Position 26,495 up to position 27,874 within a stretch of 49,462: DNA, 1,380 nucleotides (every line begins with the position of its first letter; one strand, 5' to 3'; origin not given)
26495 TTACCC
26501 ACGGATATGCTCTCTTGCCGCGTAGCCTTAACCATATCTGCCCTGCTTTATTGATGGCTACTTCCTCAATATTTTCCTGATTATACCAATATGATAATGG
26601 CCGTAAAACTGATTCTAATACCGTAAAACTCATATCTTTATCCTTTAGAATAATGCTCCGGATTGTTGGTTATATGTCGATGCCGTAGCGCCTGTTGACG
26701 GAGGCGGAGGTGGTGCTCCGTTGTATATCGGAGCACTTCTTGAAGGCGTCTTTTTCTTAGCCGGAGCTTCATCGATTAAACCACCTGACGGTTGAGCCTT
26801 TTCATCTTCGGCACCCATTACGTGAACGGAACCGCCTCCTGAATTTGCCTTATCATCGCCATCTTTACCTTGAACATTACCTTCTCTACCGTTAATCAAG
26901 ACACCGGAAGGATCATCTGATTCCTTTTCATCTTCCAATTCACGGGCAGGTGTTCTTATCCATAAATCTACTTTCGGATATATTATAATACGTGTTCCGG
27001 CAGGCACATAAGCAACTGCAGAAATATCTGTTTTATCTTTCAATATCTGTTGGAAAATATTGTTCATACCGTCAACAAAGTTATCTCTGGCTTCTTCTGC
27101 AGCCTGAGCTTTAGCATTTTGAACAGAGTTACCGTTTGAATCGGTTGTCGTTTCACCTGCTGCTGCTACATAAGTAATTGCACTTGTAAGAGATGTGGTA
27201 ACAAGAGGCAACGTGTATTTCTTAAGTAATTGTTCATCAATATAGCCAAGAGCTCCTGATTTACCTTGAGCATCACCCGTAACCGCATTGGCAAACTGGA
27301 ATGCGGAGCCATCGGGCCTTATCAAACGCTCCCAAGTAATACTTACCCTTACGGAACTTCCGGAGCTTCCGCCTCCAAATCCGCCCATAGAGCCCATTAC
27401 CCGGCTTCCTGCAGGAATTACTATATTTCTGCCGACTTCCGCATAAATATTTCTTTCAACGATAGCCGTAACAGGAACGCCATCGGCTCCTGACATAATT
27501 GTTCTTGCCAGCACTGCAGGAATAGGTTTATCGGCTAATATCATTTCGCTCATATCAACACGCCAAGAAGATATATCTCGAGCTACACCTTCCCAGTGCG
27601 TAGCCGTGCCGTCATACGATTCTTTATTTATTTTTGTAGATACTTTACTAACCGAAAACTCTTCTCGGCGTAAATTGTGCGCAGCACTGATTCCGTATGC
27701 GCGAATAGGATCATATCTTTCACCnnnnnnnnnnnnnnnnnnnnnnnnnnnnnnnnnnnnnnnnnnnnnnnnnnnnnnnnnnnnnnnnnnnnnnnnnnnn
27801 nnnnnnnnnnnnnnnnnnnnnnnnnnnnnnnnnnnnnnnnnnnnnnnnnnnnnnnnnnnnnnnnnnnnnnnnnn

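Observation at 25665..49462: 24-kb VirB-type T4SS operon combining rvh-like gene order with Cag-like gigantism; more than half of it encodes proteins of no recognisable family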

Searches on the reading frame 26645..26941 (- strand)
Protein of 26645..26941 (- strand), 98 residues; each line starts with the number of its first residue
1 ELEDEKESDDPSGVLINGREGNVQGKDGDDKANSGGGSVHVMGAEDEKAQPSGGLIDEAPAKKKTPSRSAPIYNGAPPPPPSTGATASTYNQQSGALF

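Call 91: search_protein_families(library=pfam, proteins=[window:26645-26941:-], max_evalue=1)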
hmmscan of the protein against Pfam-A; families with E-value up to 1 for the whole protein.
window:26645-26941:- (98 aa): 0 families

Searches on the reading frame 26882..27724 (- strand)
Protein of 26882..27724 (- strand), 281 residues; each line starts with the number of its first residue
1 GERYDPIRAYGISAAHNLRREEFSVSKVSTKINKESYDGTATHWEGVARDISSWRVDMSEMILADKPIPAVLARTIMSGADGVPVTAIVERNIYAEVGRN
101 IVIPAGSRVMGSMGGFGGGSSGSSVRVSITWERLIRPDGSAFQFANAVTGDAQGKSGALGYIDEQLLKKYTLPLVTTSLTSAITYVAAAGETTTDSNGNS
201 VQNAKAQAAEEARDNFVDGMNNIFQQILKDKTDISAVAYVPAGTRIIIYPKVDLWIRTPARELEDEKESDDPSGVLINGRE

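Call 85: search_protein_representatives(protein=window:26882-27724:-)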
Query: 281 residues. Proteins with E-value up to 0.001 (for the whole library): 3257; up to 1e-10: 719; up to 1e-30: 87. The best 150 are listed.
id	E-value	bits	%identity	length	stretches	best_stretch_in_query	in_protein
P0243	1.1e-120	418.2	67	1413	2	1-268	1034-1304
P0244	6.4e-111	386.2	64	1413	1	1-281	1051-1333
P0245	1.7e-99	348.8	64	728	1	1-268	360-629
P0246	7.8e-89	313.8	57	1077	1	1-273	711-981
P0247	1.9e-88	312.5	57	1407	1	2-277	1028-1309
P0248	3.1e-88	311.8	60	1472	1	1-265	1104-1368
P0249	1.9e-87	309.2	52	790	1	1-274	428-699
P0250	6.4e-87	307.5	57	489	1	1-264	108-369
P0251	7.3e-87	307.3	57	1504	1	1-265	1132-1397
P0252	4.5e-85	301.5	54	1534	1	1-273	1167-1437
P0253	4.1e-84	298.3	57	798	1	1-264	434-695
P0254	2.9e-83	295.5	56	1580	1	1-278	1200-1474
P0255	8.3e-83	294.0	55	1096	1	1-262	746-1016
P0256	6.6e-80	284.5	54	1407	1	1-262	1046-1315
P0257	2.9e-76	272.6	51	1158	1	1-278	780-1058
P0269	4.3e-63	229.4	53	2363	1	46-270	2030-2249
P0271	3.2e-61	223.3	49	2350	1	48-268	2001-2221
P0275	1.2e-59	218.1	47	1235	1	29-268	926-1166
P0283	1.0e-57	211.8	46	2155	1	42-260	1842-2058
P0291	2.1e-54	200.9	41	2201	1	1-268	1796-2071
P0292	7.0e-54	199.2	44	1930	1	7-261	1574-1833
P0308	1.1e-41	159.2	33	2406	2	16-268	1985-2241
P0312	2.4e-40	154.8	41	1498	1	27-258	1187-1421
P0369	5.3e-25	104.5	39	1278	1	46-258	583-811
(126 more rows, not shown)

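Call 86: search_protein_families(library=pfam, proteins=[P0269, P0291, P0308, P0312, P0369], max_evalue=0.001)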
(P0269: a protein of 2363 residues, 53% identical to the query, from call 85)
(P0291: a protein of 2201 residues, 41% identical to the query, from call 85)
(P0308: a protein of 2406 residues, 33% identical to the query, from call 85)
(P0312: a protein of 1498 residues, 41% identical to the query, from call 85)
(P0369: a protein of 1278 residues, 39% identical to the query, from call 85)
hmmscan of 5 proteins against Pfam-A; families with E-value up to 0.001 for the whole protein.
P0269 (2363 aa): 4 families
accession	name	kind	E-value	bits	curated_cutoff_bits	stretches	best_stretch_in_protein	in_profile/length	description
PF21785.3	Bflower_2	-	2.8e-91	301.4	38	10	569-655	12-93/112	5-fold beta-flower protein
PF03743.19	TrbI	-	2.1e-30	106.4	35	1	2046-2238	2-188/188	Bacterial conjugation TrbI-like protein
PF12396.14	DUF3659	-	4.3e-27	94.2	24.8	2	1824-1875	10-57/61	Protein of unknown function (DUF3659)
PF21784.3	Bflower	-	2e-21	77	25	2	1828-1874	3-48/116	4-fold beta flower protein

P0291 (2201 aa): 6 families
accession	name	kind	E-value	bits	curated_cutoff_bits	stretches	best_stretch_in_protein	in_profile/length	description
PF21785.3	Bflower_2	-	5e-107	352.1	38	8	1611-1700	11-96/112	5-fold beta-flower protein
PF21784.3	Bflower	-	2.3e-45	154.1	25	2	1464-1527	1-63/116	4-fold beta flower protein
PF03743.19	TrbI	-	3.5e-31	109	35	1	1864-2061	2-188/188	Bacterial conjugation TrbI-like protein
PF12396.14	DUF3659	-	1.6e-29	102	24.8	0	349-399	9-55/61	Protein of unknown function (DUF3659)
PF05593.20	RHS_repeat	-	8.5e-14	52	22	0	1416-1449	1-38/38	RHS Repeat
PF18342.7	LytB_SH3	-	0.00052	20.5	25.8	0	1414-1432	13-31/67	Endo-beta-N-acetylglucosaminidase LytB SH3 domain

P0308 (2406 aa): 5 families
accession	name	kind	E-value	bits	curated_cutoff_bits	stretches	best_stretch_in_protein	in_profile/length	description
PF21785.3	Bflower_2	-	4.5e-67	223.4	38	7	792-884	7-94/112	5-fold beta-flower protein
PF03743.19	TrbI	-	2.1e-27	96.7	35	1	2032-2227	2-186/188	Bacterial conjugation TrbI-like protein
PF21784.3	Bflower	-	8.8e-14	52.3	25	0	877-939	5-65/116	4-fold beta flower protein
PF12396.14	DUF3659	-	3.5e-10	40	24.8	0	1858-1919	7-55/61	Protein of unknown function (DUF3659)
PF22692.1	LlgE_F_G_D1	-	0.0009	19.8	27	0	1833-1882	25-63/64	Flagellar hook protein FlgE/F/G D1 domain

P0312 (1498 aa): 4 families
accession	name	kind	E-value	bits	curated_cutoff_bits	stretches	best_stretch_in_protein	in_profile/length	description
PF21785.3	Bflower_2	-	6.5e-53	177.8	38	7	310-409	3-96/112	5-fold beta-flower protein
PF03743.19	TrbI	-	2.6e-24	86.6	35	1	1222-1412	2-182/188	Bacterial conjugation TrbI-like protein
PF12396.14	DUF3659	-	1.5e-16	60.4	24.8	0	829-879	11-57/61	Protein of unknown function (DUF3659)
PF21784.3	Bflower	-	4.4e-15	56.5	25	0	765-824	4-61/116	4-fold beta flower protein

P0369 (1278 aa): 3 families
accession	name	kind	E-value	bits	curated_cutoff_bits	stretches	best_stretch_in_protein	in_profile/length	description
PF03743.19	TrbI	-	1.8e-27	96.9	35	1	599-809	2-188/188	Bacterial conjugation TrbI-like protein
PF00437.27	T2SSE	-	4.9e-12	45.6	24.9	1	1098-1216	143-253/370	Type II/IV secretion system protein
PF13191.12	AAA_16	-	0.00027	21.9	32.6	1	1088-1127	13-55/167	AAA ATPase domain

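Call 87: list_cluster_members(proteins=[P0269, P0271, P0291, P0308, P0292, P0312, P0369, P0275, P0283, P0243])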
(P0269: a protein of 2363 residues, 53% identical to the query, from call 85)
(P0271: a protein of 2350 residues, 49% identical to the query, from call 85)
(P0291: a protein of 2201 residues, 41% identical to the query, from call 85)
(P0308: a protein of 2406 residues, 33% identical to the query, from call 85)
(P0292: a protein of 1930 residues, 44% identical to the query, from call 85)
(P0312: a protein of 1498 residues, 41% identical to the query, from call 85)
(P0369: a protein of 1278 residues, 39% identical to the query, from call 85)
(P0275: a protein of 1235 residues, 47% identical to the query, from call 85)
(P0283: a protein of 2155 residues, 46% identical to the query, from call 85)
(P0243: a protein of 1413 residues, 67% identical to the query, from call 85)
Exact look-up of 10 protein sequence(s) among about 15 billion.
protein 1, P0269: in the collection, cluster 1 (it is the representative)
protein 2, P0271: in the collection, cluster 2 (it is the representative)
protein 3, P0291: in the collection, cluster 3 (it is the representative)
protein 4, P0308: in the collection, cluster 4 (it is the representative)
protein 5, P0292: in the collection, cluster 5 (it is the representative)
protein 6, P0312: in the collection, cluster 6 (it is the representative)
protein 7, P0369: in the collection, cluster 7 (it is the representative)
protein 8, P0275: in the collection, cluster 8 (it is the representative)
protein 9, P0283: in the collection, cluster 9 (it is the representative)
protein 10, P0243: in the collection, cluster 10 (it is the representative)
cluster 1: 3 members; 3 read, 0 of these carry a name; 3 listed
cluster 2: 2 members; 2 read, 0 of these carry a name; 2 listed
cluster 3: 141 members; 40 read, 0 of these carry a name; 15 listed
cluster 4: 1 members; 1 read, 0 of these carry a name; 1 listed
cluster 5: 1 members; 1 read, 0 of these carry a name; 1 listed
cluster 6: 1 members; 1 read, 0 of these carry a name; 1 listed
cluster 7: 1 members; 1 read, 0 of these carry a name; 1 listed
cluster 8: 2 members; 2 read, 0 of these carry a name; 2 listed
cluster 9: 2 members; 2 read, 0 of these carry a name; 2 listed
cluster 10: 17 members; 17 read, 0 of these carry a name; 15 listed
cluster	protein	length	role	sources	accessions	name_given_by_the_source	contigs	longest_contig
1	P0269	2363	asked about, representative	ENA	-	-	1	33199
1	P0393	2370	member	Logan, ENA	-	-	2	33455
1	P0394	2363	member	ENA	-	-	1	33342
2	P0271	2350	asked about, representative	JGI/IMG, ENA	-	-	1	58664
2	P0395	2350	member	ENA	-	-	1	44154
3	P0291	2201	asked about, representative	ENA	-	-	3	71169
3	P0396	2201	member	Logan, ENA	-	-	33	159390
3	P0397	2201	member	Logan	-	-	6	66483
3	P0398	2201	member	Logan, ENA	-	-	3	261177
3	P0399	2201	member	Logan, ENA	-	-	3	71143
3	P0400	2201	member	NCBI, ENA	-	-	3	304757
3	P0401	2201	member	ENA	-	-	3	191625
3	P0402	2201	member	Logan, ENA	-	-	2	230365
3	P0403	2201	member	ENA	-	-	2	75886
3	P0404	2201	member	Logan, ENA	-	-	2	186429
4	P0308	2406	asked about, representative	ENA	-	-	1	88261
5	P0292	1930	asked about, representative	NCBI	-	-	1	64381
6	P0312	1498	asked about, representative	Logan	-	-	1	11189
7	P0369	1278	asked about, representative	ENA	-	-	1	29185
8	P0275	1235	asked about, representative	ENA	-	-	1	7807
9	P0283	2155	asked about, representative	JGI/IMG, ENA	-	-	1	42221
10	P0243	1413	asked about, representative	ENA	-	-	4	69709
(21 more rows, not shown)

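Call 109: find_encoding_contigs(protein=P0291, flank=10000, max_places=2)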
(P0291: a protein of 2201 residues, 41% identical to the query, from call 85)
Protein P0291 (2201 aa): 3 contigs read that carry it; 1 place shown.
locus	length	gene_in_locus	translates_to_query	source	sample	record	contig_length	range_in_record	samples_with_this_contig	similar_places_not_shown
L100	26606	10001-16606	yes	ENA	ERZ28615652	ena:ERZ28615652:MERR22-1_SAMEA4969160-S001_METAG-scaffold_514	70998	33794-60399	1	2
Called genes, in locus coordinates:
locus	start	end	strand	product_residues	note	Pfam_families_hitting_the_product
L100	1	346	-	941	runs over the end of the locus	PF02739:5_3_exonuc_N, PF01367:5_3_exonuc, PF01612:DNA_pol_A_exo1, PF00476:DNA_pol_A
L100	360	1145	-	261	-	PF01066:CDP-OH_P_transf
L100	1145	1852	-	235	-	PF02666:PS_Dcarbxylase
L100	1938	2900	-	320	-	PF19077:Big_13 (faint), PF17936:Big_6 (faint), PF01476:LysM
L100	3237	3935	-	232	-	PF00561:Abhydrolase_1, PF12697:Abhydrolase_6, PF12146:Hydrolase_4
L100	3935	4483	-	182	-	PF00857:Isochorismatase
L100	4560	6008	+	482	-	PF00270:DEAD, PF04851:ResIII, PF00271:Helicase_C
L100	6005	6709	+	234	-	PF02230:Abhydrolase_2, PF00326:Peptidase_S9 (faint), PF00756:Esterase (weak)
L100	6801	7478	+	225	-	PF04335:VirB8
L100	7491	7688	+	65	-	-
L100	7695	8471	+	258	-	PF04335:VirB8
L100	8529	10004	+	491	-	PF03524:CagX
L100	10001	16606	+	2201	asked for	PF21784:Bflower (faint), PF05593:RHS_repeat (faint), PF12396:DUF3659 (faint), PF21785:Bflower_2, PF03743:TrbI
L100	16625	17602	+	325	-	PF00437:T2SSE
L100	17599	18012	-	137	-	PF07309:FlaF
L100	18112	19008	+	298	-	-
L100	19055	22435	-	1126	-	PF07690:MFS_1, PF01553:Acyltransferase, PF00501:AMP-binding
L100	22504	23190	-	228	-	PF00072:Response_reg, PF00486:Trans_reg_C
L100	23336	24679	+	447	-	PF00006:ATP-synt_ab, PF18269:T3SS_ATPase_C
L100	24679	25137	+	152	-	PF02050:FliJ (weak)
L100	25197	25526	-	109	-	PF07309:FlaF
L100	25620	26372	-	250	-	PF02107:FlgH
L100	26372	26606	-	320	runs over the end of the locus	PF08666:SAF, PF13144:ChapFlgA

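Call 110: find_encoding_contigs(protein=P0308, flank=10000, max_places=1)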
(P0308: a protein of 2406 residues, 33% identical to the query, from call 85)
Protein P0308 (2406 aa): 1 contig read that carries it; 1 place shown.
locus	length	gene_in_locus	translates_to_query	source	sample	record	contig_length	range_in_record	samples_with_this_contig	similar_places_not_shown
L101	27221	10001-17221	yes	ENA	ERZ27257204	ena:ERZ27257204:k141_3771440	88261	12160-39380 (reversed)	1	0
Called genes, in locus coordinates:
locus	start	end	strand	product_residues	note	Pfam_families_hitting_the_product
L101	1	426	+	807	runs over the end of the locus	PF27097:VirB4_TrbE_N (weak), PF03135:CagE_TrbE_VirB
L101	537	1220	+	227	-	-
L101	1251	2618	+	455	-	-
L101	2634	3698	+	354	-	-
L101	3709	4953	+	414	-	-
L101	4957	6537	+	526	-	-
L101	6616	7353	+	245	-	-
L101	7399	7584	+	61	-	-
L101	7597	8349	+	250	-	PF04335:VirB8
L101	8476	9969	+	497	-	PF03524:CagX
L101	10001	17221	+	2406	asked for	PF12396:DUF3659 (faint), PF21784:Bflower (faint), PF21785:Bflower_2, PF03743:TrbI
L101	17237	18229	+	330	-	PF00437:T2SSE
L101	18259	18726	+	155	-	PF01220:DHquinase_II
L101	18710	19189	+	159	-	PF00364:Biotin_lipoyl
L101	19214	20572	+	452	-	PF00289:Biotin_carb_N, PF02222:ATP-grasp, PF02786:CPSase_L_D2, PF07478:Dala_Dala_lig_C, PF02785:Biotin_carb_C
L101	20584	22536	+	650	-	-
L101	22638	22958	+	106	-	-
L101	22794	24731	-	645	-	PF00072:Response_reg, PF07228:SpoIIE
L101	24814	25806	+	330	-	PF00480:ROK (weak), PF02685:Glucokinase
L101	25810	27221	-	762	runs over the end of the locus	PF02534:T4SS-DNA_transf, PF01935:DUF87 (weak), PF10412:TrwB_AAD_bind (faint), PF02534:T4SS-DNA_transf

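Call 111: find_encoding_contigs(protein=P0269, flank=10000, max_places=1)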
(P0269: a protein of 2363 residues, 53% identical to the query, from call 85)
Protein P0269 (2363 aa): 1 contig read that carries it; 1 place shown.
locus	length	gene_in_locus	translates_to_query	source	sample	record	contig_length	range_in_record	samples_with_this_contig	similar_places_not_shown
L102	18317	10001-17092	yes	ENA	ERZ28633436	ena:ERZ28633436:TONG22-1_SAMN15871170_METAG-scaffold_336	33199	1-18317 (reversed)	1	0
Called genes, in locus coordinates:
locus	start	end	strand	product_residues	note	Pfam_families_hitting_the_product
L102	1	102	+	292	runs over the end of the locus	PF00763:THF_DHG_CYH, PF02882:THF_DHG_CYH_C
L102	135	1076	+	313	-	-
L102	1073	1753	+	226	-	-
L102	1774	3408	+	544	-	-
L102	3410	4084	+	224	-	-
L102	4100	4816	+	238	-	-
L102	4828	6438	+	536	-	-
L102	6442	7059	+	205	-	PF04335:VirB8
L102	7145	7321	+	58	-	-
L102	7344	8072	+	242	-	PF04335:VirB8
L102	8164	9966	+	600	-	PF03524:CagX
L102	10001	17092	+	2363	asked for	PF21784:Bflower (faint), PF21785:Bflower_2 (weak), PF12396:DUF3659 (weak), PF21785:Bflower_2, PF12396:DUF3659, PF21785:Bflower_2, PF03743:TrbI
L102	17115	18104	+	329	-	PF00437:T2SSE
